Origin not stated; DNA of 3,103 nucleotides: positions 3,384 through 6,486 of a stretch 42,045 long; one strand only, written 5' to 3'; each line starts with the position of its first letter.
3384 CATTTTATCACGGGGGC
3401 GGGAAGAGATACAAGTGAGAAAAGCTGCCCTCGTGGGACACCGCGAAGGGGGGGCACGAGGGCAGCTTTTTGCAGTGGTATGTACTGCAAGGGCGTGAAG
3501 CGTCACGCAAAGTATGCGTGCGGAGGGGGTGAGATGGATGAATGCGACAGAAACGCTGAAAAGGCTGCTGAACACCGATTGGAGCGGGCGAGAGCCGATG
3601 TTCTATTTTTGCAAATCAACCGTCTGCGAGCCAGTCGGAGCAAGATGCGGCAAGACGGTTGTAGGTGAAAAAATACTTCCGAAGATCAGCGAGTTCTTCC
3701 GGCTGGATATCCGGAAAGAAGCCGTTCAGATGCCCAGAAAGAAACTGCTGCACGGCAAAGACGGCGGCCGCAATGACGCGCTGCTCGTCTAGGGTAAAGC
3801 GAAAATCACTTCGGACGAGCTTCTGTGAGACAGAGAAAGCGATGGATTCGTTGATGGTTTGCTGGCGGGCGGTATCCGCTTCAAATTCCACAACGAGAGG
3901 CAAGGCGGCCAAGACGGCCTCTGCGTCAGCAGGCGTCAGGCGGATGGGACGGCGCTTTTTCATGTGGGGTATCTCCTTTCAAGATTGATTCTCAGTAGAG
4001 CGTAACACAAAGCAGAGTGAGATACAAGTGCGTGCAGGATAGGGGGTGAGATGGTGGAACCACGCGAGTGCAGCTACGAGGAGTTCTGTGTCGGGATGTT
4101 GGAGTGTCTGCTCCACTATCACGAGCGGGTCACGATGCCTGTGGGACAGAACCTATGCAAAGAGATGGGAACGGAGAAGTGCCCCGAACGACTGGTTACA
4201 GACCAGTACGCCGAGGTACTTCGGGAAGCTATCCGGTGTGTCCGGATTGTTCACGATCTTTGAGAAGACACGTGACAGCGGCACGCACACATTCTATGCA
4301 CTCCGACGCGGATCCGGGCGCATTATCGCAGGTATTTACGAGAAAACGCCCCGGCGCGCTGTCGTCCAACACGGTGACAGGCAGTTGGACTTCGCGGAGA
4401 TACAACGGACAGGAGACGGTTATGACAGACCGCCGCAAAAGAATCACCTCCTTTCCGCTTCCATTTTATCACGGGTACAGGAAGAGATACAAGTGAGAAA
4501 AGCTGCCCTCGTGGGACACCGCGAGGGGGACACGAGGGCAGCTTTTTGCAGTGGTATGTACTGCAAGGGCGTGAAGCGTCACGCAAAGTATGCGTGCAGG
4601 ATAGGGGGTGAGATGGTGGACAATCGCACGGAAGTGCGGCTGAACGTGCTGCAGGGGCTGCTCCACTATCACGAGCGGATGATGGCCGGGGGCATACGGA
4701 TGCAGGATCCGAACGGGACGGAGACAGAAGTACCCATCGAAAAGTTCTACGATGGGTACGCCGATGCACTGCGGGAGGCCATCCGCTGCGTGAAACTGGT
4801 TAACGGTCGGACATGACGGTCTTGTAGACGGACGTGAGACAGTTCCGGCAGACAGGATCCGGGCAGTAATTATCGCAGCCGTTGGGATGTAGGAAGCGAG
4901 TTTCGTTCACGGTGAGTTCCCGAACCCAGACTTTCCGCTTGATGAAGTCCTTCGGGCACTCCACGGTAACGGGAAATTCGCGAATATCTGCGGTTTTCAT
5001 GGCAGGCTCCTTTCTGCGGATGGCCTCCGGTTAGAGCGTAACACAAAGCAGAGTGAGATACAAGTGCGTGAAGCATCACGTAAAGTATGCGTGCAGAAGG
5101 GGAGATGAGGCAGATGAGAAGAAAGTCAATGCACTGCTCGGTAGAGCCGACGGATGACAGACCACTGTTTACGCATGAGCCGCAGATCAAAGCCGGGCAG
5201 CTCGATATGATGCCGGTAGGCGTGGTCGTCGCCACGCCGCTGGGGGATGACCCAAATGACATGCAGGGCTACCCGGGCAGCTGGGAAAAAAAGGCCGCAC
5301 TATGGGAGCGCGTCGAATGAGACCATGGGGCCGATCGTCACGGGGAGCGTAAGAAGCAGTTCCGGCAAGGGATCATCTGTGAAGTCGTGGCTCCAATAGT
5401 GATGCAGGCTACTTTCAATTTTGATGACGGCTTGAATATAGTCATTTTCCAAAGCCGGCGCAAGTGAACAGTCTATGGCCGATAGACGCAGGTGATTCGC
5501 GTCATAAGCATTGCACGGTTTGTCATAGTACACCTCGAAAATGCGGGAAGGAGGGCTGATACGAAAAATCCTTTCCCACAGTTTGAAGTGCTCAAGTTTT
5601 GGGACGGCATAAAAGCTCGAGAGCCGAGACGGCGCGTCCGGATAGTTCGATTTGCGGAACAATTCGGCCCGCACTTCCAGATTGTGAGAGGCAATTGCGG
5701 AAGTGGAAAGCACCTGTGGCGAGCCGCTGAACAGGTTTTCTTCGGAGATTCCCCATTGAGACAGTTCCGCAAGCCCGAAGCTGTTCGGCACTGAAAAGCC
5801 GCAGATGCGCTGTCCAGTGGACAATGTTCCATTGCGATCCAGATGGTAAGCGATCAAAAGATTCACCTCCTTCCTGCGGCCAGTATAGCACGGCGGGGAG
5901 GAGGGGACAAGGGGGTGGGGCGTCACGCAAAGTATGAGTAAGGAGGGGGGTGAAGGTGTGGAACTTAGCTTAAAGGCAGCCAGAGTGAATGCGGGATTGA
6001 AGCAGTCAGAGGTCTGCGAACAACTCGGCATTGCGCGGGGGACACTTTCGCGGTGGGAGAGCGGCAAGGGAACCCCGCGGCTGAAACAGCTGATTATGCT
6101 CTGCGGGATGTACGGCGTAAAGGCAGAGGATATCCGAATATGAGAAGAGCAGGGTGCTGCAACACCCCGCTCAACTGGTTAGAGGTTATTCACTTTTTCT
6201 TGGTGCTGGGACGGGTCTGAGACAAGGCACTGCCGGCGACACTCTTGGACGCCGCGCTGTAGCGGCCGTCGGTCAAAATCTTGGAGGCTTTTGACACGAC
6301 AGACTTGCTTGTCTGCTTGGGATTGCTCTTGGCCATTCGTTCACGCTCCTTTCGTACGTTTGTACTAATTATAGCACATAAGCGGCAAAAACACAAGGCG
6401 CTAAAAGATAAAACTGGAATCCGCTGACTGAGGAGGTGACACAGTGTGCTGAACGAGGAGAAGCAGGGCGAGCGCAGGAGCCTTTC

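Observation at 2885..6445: Tandem array of six divergent small-gene pairs built from recombined promoter/leader cassettes, with a convergent 3' overlap at every junction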

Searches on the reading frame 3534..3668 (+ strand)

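Call 12: search_protein_families(library=pfam, max_evalue=0.1, proteins=[window:3534-3668:+])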
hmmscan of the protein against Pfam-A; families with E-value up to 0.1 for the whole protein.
window:3534-3668:+ (44 aa): 1 family
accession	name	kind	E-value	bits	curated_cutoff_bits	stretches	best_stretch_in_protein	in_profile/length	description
PF12052.13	VGCC_beta4Aa_N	-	0.039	14.4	25.1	1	4-20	23-39/41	Voltage gated calcium channel subunit beta domain 4Aa N terminal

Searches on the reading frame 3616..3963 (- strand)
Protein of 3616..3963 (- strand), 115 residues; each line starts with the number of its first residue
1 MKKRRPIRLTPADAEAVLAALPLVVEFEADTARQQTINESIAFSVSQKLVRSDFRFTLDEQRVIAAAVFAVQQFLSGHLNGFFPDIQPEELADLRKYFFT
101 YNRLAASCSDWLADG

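Call 12: search_protein_families(library=pfam, max_evalue=0.1, proteins=[window:3616-3963:-])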
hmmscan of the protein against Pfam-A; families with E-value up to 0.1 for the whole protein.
window:3616-3963:- (115 aa): 2 families
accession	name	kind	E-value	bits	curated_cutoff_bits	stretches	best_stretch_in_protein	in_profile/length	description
PF19187.6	HTH_PafC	-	0.0053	17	32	1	4-38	74-107/115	PafC helix-turn-helix domain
PF12842.12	DUF3819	-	0.056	13.9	27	1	40-74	28-62/143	CCR4-Not complex, Not1 subunit, domain of unknown function DUF3819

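Call 24: search_protein_families(library=phrogs, max_evalue=0.01, proteins=[window:3616-3963:-])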
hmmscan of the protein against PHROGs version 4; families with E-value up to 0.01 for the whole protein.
window:3616-3963:- (115 aa): 0 families

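Call 25: search_protein_families(library=padloc, max_evalue=0.01, proteins=[window:3616-3963:-])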
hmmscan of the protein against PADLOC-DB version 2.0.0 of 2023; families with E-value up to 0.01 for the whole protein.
window:3616-3963:- (115 aa): 0 families

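Call 48: find_homologous_proteins(query=window:3616-3963:-, max_evalue=0.001)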
Query window:3616-3963:- (115 aa): 3 proteins with E <= 0.001 among 88 candidates.
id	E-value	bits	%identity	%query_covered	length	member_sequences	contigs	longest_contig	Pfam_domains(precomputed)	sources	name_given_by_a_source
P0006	2.1e-65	235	97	100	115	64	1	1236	-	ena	-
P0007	2.6e-35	139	99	63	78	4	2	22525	-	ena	-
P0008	2.2e-25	107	97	51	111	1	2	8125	-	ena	-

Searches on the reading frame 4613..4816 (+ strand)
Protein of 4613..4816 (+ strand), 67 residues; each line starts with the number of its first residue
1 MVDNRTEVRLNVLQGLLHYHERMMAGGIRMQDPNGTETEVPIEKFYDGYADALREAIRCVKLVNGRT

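Call 12: search_protein_families(library=pfam, max_evalue=0.1, proteins=[window:4613-4816:+])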
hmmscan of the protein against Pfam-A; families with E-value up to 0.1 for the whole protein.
window:4613-4816:+ (67 aa): 0 families

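Call 24: search_protein_families(library=phrogs, max_evalue=0.01, proteins=[window:4613-4816:+])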
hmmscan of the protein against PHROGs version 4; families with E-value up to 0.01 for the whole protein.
window:4613-4816:+ (67 aa): 0 families

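Call 25: search_protein_families(library=padloc, max_evalue=0.01, proteins=[window:4613-4816:+])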
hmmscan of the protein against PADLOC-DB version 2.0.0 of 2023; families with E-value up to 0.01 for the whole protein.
window:4613-4816:+ (67 aa): 0 families

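Call 57: search_protein_representatives(protein=window:4613-4816:+)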
Query: 67 residues. Proteins with E-value up to 0.001 (for the whole library): 26; up to 1e-10: 2; up to 1e-30: 2. The best 26 are listed.
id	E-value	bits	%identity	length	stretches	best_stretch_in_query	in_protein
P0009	3.5e-33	128.4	94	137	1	3-67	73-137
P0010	8.4e-32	124.0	95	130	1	1-67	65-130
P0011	4.2e-10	55.7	48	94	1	6-65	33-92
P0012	6.5e-10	55.1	57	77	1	6-65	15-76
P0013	8.1e-10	54.8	63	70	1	20-65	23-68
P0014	4.2e-09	52.5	47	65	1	9-63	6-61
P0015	3.5e-08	49.6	47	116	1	6-65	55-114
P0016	5.7e-08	49.0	47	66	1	10-63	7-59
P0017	1.4e-07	47.7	45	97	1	4-65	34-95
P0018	5.3e-07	45.9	43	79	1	6-65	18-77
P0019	1.9e-05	41.0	50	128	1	7-65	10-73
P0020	3.1e-05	40.3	58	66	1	11-65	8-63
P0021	3.4e-05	40.2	47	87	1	9-65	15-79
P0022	7.6e-05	39.1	52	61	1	1-61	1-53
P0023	8.0e-05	39.0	48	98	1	4-64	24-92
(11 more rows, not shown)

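Call 59: find_encoding_contigs(protein=P0012, flank=4000, max_places=2)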
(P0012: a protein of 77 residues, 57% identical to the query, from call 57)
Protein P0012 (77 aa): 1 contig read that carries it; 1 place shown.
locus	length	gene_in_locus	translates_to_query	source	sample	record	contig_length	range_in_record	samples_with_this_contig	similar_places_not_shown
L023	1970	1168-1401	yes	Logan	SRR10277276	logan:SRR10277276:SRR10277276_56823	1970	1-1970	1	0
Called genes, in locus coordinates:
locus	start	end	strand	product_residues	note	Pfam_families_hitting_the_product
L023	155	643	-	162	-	PF13958:ToxN_toxin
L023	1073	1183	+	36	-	-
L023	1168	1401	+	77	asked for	-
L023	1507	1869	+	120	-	PF18812:PBECR3, PF18810:PBECR2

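Call 60: find_encoding_contigs(protein=P0013, flank=4000, max_places=2)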
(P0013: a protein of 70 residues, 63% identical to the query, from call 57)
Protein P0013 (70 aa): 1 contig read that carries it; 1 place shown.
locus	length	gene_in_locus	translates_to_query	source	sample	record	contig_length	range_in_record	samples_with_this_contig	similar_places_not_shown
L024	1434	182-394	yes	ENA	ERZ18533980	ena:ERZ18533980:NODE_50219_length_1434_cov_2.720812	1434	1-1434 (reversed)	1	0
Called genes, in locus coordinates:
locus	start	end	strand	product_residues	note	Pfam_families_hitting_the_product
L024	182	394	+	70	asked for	-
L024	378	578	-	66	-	-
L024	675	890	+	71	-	-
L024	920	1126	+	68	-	-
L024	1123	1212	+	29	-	-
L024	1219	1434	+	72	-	?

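Call 61: find_encoding_contigs(protein=P0014, flank=4000, max_places=2)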
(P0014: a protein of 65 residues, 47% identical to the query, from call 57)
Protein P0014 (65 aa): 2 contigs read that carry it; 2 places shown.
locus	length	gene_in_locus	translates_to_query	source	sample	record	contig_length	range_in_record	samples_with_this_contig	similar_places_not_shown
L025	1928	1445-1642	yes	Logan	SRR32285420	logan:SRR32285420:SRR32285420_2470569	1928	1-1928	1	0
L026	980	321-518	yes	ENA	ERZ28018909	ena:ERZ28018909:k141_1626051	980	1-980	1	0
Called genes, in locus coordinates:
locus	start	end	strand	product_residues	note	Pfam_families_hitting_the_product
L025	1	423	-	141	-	?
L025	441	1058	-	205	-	PF01381:HTH_3, PF12844:HTH_19, PF13560:HTH_31, PF00717:Peptidase_S24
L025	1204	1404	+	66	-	PF05339:DUF739, PF13560:HTH_31 (weak)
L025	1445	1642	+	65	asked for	-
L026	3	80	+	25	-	?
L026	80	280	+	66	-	PF05339:DUF739, PF13560:HTH_31 (weak)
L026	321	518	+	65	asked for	-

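Call 62: find_encoding_contigs(protein=P0011, flank=4000, max_places=2)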
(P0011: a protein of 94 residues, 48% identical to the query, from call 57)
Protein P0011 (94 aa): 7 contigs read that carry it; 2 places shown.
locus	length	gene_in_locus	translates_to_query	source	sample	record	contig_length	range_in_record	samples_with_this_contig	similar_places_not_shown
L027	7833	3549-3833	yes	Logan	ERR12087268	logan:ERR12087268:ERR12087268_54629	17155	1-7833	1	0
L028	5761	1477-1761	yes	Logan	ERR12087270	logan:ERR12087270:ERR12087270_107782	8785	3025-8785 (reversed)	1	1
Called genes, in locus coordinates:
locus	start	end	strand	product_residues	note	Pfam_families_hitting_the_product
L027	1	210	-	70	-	?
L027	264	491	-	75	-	-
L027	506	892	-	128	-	PF01381:HTH_3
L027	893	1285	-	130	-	PF05973:Gp49 (faint)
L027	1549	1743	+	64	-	PF12844:HTH_19, PF13443:HTH_26 (weak), PF13560:HTH_31, PF01381:HTH_3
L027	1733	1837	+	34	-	-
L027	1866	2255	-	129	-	PF12844:HTH_19 (weak), PF01381:HTH_3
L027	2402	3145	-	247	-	-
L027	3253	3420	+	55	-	-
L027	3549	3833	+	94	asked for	-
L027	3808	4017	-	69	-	-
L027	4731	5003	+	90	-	-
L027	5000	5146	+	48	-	-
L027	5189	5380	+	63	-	-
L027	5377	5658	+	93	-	-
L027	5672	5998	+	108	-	-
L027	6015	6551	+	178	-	-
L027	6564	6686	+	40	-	-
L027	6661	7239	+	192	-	-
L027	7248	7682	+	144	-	PF06725:3D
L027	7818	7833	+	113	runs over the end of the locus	-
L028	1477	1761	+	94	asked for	-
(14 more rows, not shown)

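Call 82: predict_structure(alignment_id=A3)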
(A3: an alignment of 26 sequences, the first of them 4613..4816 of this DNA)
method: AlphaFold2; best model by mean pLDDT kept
length: 67 residues; sequences in the alignment: 26
mean_pLDDT: 88.5   pTM: 0.66
mean pLDDT of the five models: 88.5, 87.2, 85.9, 85.6, 83.2
residues with pLDDT >= 90: 37; 70-90: 27; 50-70: 3; < 50: 0
segments of 3 or more residues with pLDDT < 50: none
pLDDT, mean of each block of 10 residues (from residue 1): 81 96 85 90 84 96 87
secondary structure, 60 per line:
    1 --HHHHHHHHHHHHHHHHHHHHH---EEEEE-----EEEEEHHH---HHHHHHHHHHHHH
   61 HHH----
elements in order: H3-23 E27-31 E37-41 H48-63

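Call 86: fold_search(model_id=the predicted structure, library=pdb)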
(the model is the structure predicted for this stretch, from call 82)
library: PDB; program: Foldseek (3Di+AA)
matches with E <= 10: 220; with E <= 0.001: 0
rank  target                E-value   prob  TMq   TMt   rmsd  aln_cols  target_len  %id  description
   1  1fxk_B                5.8e-01  0.75  0.49  0.31   9.8        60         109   17  CRYSTAL STRUCTURE OF ARCHAEAL PREFOLDIN (GIMC). (released 2000-12-06)
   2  1fxk_A                1.3e+00  0.57  0.50  0.32  10.4        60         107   17  CRYSTAL STRUCTURE OF ARCHAEAL PREFOLDIN (GIMC). (released 2000-12-06)
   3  9unw_H                1.4e+00  0.10  0.25  0.12   9.4        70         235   13  mouse PDCD5-TRiC complex (released 2026-03-25)
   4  9cs3_H                1.5e+00  0.12  0.29  0.06   8.7        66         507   15  TRiC-ADP-S2 state is a conformation when TRiC incubated in 1 mM ADP (released 2025-01-22)
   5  9cs4_g                1.7e+00  0.09  0.26  0.08   8.4        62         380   13  TRiC-ADP-S3 (released 2025-01-22)
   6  7wu7_C                2.0e+00  0.09  0.25  0.07   7.4        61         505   15  Prefoldin-tubulin-TRiC complex (released 2022-12-21)
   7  9gsx_L                2.1e+00  0.14  0.29  0.05  10.6        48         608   12  Campylobacter hook-filament junction-cap complex (released 2025-04-09)
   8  2o2v_A                2.1e+00  0.07  0.24  0.18  14.8        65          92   14  Crystal Structure of the Complex of Human Mitogen Activated Protein Kinase Kinase 5 Phox Domain (MAP2K5-phox) with Hum (released 2006-12-12)
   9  2zdi_A                2.6e+00  0.21  0.46  0.32  10.7        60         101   13  Crystal structure of Prefoldin from Pyrococcus horikoshii OT3 (released 2008-02-05)
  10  8hki_e                2.6e+00  0.08  0.28  0.10   8.2        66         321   14  Human TRiC open state (released 2023-12-13)
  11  2npt_C                2.6e+00  0.06  0.24  0.17  13.3        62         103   16  Crystal Structure of the complex of human mitogen activated protein kinase kinase 5 phox domain (MAP2K5-phox) with hum (released 2006-11-28)
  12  7t5g_A                2.8e+00  0.11  0.36  0.25   9.7        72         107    8  Structure of rabies virus phosphoprotein C-terminal domain, S210E mutant (released 2022-04-20)
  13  4chk_E                2.8e+00  0.10  0.26  0.18  14.3        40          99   20  Crystal Structure of the ARF5 oligomerization domain (released 2014-04-16)
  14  7wz3_g                2.8e+00  0.08  0.27  0.07   7.5        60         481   12  Cryo-EM structure of human TRiC-tubulin-S1 state (released 2023-02-22)
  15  3osd                  3.5e+00  0.16  0.26  0.07   1.6        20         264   25  Crystal structure of a putative glycosyl hydrolase (BT2157) from BACTEROIDES THETAIOTAOMICRON VPI-5482 at 1.80 A resolut (released 2010-10-13)
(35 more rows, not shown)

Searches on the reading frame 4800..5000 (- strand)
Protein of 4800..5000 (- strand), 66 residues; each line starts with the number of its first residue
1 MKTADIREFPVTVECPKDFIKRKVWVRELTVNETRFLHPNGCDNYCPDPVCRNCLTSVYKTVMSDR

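Call 12: search_protein_families(library=pfam, max_evalue=0.1, proteins=[window:4800-5000:-])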
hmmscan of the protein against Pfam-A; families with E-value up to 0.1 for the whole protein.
window:4800-5000:- (66 aa): 0 families

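Call 24: search_protein_families(library=phrogs, max_evalue=0.01, proteins=[window:4800-5000:-])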
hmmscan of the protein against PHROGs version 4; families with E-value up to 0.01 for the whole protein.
window:4800-5000:- (66 aa): 0 families

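Call 25: search_protein_families(library=padloc, max_evalue=0.01, proteins=[window:4800-5000:-])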
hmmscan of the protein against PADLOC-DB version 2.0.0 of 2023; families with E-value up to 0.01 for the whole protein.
window:4800-5000:- (66 aa): 0 families

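Call 58: find_homologous_proteins(query=window:4800-5000:-, max_evalue=0.01)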
Query window:4800-5000:- (66 aa): 2 proteins with E <= 0.01 among 2 candidates.
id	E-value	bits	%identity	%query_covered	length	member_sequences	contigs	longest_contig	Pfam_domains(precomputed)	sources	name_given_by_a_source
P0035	1.8e-39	150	98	100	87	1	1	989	-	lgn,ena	-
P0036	3.2e-39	149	98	100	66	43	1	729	-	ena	-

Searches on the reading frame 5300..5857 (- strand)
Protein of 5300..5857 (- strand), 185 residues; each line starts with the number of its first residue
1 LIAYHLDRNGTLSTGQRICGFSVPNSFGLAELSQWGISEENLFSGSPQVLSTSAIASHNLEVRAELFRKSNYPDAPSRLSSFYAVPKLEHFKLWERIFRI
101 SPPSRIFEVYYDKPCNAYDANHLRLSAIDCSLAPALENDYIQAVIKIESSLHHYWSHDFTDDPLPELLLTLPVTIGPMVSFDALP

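Call 13: search_protein_families(library=pfam, max_evalue=0.1, proteins=[window:5300-5857:-])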
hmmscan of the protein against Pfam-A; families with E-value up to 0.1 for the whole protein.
window:5300-5857:- (185 aa): 1 family
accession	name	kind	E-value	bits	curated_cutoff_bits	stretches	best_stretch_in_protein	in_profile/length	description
PF10386.15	DUF2441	-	0.00022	21.7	25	1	61-99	56-94/141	Protein of unknown function (DUF2441)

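Call 24: search_protein_families(library=phrogs, max_evalue=0.01, proteins=[window:5300-5857:-])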
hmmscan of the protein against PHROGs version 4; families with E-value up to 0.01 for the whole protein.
window:5300-5857:- (185 aa): 1 family
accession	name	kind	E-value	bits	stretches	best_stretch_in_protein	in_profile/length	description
phrog_5663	-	unknown function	4.1e-19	70.2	1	4-180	5-174/175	-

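Call 25: search_protein_families(library=padloc, max_evalue=0.01, proteins=[window:5300-5857:-])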
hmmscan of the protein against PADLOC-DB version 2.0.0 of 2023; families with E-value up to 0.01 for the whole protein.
window:5300-5857:- (185 aa): 0 families

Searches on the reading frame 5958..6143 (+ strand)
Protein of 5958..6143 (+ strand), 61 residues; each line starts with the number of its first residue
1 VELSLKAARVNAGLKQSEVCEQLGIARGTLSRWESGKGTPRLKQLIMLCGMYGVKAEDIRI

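Call 13: search_protein_families(library=pfam, max_evalue=0.1, proteins=[window:5958-6143:+])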
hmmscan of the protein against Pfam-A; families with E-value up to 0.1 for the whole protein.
window:5958-6143:+ (61 aa): 18 families
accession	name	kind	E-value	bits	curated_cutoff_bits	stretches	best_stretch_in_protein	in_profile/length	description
PF01381.28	HTH_3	-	2.2e-13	50.4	23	1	5-58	1-54/55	Helix-turn-helix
PF13560.12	HTH_31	-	2.4e-10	41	27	1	5-58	6-60/64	Helix-turn-helix domain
PF13443.12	HTH_26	-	9.5e-07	29.4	22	1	12-59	9-57/63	Cro/C1-type HTH DNA-binding domain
PF12844.13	HTH_19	-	1.2e-06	28.8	30.2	1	5-57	4-56/64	Helix-turn-helix domain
PF13384.12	HTH_23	-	0.00024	21.3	24.6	1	10-33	14-37/50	Homeodomain-like domain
PF01527.26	HTH_Tnp_1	-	0.0011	19.6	24.1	1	9-35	18-45/75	Transposase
PF13518.12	HTH_28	-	0.0013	19.2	25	1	11-35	10-34/52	Helix-turn-helix domain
PF07022.19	Phage_CI_repr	-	0.0025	18.6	22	1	15-55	14-53/65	Bacteriophage CI repressor helix-turn-helix domain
PF13412.12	HTH_24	-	0.004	17.1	21.9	1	6-32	10-36/48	Winged helix-turn-helix DNA-binding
PF23125.1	Xre-MbcA-ParS_M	-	0.016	15.3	27.8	1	16-34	4-22/51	Antitoxin Xre/MbcA/ParS-like, middle domain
PF22495.2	HTH_92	-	0.016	14.9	27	1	7-41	2-36/45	RsaL-like HTH domain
PF13413.12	HTH_25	-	0.028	14.7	24.6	1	5-36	2-33/62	Helix-turn-helix domain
PF08281.18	Sigma70_r4_2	-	0.038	14.1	25.7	0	13-30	26-43/54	Sigma-70, region 4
PF20432.4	Xre-like-HTH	-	0.059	14.1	25.8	1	12-42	22-50/63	Antitoxin Xre-like helix-turn-helix domain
PF13022.12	HTH_Tnp_1_2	-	0.062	13.9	27.9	1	15-35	28-48/122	Helix-turn-helix of insertion element transposase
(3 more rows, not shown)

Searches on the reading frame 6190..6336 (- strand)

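Call 13: search_protein_families(library=pfam, max_evalue=0.1, proteins=[window:6190-6336:-])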
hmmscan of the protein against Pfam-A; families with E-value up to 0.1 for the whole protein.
window:6190-6336:- (48 aa): 1 family
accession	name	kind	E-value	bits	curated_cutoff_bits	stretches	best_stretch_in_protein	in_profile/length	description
PF06722.18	EryCIII-like_C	-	0.064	13.7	31.7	1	3-44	95-136/145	Erythromycin biosynthesis protein CIII-like, C-terminal domain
